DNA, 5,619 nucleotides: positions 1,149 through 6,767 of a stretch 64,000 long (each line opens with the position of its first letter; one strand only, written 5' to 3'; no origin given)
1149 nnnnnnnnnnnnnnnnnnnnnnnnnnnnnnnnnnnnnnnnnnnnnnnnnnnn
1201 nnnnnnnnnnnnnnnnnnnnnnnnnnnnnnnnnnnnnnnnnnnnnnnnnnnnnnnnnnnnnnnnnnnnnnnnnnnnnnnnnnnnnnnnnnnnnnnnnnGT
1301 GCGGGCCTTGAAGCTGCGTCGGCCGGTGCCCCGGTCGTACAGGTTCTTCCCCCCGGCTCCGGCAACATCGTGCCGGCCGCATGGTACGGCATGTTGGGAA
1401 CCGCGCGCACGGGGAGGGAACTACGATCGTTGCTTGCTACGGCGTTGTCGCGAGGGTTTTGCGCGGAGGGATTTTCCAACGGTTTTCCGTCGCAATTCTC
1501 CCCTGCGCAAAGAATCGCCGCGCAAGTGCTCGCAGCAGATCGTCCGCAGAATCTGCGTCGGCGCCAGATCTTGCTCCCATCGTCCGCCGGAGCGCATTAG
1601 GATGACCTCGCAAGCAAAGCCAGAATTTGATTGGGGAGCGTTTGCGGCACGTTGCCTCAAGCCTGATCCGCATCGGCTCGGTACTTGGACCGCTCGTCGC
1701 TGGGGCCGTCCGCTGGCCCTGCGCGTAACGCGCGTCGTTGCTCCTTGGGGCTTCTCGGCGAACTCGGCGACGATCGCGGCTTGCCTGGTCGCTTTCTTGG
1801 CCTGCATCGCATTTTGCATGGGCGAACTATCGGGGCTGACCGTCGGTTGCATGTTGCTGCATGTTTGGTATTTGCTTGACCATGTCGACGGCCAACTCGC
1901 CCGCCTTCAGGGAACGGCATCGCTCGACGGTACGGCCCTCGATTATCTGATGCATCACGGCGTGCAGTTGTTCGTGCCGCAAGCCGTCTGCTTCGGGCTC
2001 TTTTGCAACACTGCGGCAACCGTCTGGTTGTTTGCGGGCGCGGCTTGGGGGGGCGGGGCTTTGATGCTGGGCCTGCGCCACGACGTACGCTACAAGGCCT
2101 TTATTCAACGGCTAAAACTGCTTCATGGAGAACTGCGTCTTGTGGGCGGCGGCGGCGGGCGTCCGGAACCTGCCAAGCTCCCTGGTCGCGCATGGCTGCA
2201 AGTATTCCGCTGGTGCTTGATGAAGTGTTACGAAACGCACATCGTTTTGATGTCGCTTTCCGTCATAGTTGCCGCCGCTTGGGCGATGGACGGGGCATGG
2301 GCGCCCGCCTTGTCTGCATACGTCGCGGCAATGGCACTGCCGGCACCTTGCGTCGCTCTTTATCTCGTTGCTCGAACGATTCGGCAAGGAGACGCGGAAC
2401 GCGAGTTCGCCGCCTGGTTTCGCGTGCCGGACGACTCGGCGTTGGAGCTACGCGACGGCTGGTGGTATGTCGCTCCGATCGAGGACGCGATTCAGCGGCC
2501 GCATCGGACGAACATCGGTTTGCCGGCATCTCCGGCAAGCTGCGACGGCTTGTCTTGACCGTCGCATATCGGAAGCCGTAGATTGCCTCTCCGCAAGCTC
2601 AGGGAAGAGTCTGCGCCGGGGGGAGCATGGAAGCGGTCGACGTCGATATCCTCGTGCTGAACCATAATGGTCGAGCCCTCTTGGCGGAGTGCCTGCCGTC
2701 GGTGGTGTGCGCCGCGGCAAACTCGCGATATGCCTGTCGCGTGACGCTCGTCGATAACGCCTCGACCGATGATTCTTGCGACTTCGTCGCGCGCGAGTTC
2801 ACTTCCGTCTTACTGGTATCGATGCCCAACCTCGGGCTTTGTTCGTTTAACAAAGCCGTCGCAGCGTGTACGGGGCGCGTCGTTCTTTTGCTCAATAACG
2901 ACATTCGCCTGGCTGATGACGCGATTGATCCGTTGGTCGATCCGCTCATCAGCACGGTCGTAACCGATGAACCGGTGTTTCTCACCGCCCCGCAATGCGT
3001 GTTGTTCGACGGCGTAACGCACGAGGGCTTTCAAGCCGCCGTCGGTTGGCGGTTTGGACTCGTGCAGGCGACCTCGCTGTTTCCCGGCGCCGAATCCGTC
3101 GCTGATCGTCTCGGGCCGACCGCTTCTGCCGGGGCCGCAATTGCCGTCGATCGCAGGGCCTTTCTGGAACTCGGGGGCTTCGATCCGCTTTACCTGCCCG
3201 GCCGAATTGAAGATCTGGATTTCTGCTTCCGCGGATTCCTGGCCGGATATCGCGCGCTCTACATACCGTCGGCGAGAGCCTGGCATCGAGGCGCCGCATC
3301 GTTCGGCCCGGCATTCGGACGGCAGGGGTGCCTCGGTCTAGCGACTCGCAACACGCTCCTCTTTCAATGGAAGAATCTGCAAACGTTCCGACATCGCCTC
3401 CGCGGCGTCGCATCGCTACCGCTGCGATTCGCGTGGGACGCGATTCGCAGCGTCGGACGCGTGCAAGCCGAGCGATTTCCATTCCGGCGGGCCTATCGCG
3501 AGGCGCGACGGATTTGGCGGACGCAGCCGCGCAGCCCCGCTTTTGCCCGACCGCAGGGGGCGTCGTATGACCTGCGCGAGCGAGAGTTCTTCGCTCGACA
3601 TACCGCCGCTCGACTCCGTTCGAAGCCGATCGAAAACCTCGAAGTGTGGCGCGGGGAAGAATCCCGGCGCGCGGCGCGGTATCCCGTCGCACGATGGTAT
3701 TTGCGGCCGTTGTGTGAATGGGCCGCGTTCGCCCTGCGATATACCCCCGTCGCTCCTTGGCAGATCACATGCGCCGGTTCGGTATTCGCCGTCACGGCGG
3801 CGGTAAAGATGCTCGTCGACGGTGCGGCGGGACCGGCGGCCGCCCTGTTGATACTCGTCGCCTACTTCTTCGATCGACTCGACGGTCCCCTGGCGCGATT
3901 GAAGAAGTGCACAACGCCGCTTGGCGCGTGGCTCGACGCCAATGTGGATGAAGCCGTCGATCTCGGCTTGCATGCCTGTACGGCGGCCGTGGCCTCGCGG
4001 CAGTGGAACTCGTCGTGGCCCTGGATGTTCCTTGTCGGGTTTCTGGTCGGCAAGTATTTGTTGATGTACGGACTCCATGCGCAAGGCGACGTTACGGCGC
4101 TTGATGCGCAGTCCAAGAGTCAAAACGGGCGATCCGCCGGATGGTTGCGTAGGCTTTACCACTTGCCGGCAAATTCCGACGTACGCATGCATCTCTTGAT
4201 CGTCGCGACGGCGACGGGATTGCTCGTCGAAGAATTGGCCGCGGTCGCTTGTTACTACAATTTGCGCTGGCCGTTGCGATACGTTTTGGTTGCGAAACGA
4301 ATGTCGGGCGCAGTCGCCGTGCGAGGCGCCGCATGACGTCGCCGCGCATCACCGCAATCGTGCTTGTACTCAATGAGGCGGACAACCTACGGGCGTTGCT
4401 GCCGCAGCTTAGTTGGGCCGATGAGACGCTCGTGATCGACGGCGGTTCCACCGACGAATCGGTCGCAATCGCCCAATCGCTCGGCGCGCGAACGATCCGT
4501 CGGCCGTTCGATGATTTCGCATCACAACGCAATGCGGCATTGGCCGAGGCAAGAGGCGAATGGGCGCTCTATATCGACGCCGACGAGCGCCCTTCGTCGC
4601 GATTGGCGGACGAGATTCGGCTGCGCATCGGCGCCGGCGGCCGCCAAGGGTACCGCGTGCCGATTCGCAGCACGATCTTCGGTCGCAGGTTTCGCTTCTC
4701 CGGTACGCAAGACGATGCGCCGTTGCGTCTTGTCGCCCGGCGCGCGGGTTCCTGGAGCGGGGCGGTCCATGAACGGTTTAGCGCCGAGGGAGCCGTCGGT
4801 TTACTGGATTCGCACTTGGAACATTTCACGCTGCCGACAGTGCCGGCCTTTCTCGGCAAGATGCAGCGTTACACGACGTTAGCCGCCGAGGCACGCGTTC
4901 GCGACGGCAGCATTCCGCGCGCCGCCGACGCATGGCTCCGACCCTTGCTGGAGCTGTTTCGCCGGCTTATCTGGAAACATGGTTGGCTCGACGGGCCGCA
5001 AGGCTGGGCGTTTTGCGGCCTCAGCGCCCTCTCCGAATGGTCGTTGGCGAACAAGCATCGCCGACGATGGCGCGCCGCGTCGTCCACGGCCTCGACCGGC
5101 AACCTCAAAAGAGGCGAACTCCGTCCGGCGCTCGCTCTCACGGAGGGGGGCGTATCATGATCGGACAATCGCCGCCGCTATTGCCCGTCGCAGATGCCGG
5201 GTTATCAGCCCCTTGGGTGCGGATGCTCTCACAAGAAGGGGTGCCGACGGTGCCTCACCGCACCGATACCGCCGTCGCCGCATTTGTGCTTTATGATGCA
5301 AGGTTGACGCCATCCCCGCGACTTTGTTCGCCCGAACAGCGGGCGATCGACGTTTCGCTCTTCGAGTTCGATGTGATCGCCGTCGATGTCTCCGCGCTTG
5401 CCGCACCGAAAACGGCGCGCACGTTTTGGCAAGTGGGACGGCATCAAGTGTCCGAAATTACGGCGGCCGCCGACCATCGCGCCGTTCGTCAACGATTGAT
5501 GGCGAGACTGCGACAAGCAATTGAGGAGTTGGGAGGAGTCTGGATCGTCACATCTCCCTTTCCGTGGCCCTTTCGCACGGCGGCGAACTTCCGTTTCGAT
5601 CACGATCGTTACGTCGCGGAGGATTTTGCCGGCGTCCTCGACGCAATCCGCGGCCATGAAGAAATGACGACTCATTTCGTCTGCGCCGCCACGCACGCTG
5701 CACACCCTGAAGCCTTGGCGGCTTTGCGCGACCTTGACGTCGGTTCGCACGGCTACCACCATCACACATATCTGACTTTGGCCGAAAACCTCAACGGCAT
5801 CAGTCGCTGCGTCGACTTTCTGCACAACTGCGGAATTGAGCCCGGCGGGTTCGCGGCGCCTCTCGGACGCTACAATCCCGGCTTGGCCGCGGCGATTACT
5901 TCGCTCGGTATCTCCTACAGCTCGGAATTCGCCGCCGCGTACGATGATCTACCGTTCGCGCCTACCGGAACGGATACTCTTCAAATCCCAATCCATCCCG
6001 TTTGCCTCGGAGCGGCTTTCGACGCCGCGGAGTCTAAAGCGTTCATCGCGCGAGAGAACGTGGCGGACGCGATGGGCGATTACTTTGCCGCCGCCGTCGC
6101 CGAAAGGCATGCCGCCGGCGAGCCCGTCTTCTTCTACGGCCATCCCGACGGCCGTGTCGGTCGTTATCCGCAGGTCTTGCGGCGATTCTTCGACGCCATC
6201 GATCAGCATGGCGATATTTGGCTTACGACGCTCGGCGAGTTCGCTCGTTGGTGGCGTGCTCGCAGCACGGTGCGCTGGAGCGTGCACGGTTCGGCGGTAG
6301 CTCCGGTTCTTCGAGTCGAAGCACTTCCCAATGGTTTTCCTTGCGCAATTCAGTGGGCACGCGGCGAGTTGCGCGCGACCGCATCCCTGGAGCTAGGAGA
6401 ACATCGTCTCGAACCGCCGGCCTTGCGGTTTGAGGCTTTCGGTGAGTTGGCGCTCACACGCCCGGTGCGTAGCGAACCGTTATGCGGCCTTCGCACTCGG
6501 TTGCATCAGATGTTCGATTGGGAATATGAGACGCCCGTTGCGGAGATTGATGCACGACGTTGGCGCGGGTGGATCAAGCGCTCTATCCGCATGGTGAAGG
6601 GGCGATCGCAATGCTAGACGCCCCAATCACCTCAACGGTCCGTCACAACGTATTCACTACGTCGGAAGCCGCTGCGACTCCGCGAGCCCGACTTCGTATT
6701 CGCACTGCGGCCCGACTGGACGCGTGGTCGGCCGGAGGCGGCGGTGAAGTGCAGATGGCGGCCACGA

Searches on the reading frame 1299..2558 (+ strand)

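Call 45: search_protein_families(library=pfam, proteins=[window:1299-2558:+], max_evalue=0.001)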
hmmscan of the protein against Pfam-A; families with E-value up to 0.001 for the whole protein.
window:1299-2558:+ (419 aa): 1 family
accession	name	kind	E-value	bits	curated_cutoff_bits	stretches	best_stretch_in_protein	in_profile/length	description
PF01066.26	CDP-OH_P_transf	-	0.00072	20.4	22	1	155-235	5-81/152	CDP-alcohol phosphatidyltransferase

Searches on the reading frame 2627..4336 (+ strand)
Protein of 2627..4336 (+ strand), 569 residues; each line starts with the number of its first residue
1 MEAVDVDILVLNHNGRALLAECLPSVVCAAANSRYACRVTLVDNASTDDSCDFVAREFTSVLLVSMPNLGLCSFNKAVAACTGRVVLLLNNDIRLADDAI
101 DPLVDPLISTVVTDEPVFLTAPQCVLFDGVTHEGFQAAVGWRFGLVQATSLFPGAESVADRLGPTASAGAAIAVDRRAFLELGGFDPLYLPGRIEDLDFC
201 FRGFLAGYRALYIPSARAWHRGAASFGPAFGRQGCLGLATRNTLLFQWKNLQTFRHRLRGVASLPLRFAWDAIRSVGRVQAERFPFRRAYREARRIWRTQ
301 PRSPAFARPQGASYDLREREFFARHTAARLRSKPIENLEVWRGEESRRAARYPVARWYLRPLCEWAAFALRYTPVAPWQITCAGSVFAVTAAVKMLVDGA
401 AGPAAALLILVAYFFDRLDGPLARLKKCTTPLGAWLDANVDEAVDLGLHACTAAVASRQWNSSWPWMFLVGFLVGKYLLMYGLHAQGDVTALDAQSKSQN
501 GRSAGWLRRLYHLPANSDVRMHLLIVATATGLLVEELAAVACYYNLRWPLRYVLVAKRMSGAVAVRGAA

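Call 45: search_protein_families(library=pfam, proteins=[window:2627-4336:+], max_evalue=0.001)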
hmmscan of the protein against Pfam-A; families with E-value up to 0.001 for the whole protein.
window:2627-4336:+ (569 aa): 3 families
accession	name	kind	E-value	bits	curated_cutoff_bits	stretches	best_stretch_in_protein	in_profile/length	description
PF01066.26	CDP-OH_P_transf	-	5.2e-10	40.4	22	1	377-474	4-95/152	CDP-alcohol phosphatidyltransferase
PF00535.33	Glycos_transf_2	-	5.4e-08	33.4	23.3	1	8-108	2-104/168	Glycosyl transferase family 2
PF13641.12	Glyco_tranf_2_3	-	0.00019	22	27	1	9-226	6-217/230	Glycosyltransferase like family 2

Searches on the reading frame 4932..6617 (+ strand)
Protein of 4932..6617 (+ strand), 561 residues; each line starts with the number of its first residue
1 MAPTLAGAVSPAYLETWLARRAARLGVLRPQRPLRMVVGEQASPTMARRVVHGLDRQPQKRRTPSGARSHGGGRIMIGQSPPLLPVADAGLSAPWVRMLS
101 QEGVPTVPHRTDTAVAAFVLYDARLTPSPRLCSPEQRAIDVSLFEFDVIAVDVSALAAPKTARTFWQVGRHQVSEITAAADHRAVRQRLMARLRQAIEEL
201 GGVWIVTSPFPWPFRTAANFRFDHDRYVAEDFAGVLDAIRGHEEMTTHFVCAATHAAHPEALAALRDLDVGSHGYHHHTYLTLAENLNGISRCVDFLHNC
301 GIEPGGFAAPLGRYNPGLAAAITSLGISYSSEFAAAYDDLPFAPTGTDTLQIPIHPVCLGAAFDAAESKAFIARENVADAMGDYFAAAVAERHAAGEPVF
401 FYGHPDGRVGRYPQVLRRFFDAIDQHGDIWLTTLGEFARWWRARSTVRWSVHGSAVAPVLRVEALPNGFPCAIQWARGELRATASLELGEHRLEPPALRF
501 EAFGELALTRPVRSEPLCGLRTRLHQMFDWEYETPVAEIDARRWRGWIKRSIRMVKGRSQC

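Call 45: search_protein_families(library=pfam, proteins=[window:4932-6617:+], max_evalue=0.001)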
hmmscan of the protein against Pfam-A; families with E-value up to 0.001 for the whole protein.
window:4932-6617:+ (561 aa): 1 family
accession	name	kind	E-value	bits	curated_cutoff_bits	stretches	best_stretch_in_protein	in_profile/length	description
PF01522.26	Polysacc_deac_1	-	2e-05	25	23.1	1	229-329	18-123/124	Polysaccharide deacetylase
